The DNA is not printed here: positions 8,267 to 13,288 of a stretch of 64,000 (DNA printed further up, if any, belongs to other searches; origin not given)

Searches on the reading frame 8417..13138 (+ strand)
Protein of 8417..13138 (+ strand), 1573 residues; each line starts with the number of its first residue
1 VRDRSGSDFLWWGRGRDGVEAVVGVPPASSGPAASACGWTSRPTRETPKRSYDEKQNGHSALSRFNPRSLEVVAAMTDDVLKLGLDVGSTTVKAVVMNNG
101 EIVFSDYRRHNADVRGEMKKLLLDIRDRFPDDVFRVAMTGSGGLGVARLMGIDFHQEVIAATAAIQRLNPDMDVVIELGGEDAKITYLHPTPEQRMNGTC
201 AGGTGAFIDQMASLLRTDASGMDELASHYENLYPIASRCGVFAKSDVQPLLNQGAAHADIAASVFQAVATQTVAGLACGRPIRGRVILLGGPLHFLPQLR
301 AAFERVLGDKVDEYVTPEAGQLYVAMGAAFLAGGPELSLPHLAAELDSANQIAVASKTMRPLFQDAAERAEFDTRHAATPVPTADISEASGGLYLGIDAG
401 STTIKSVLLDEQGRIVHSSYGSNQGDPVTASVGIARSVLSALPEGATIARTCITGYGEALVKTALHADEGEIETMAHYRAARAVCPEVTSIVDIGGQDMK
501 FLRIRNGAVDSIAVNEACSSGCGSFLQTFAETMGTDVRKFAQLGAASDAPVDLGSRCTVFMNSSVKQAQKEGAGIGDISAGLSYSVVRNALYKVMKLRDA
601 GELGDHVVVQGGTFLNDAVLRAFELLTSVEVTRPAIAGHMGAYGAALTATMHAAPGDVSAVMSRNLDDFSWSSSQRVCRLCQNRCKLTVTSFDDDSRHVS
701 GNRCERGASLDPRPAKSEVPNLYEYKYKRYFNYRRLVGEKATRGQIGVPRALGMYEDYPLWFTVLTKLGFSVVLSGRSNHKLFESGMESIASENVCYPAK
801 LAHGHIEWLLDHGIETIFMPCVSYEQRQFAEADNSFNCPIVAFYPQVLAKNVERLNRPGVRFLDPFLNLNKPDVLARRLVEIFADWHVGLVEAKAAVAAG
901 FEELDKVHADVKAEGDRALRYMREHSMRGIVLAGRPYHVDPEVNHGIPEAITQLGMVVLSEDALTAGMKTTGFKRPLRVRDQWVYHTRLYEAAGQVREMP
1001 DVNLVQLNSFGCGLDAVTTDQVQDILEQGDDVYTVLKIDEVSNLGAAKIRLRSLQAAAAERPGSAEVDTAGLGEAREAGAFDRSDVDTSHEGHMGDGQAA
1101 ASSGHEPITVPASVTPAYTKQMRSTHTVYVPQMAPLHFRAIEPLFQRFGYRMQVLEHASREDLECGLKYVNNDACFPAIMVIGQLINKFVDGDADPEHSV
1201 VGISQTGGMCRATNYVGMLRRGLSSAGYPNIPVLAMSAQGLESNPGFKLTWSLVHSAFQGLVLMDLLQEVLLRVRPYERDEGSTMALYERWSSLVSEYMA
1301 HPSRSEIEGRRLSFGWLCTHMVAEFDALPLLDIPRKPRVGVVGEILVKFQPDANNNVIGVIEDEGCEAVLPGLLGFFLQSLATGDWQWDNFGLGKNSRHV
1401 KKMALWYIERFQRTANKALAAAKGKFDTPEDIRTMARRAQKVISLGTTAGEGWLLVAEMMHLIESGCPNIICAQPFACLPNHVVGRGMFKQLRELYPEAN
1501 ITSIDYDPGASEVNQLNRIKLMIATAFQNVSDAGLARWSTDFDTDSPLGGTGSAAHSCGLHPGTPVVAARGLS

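Call 8: search_protein_families(library=pfam, proteins=[window:8417-13138:+])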
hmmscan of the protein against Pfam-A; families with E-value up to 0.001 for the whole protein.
window:8417-13138:+ (1573 aa): 3 families
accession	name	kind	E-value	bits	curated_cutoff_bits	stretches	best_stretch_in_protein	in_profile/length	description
PF09989.15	DUF2229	-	1.2e-80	270.7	29.4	1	746-963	2-217/218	CoA enzyme activase uncharacterised domain (DUF2229)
PF01869.26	BcrAD_BadFG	-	4.8e-57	194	31.5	2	395-649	1-271/271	BadF/BadG/BcrA/BcrD ATPase family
PF00370.27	FGGY_N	-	4e-06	27.1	28.8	0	393-422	1-30/245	FGGY family of carbohydrate kinases, N-terminal domain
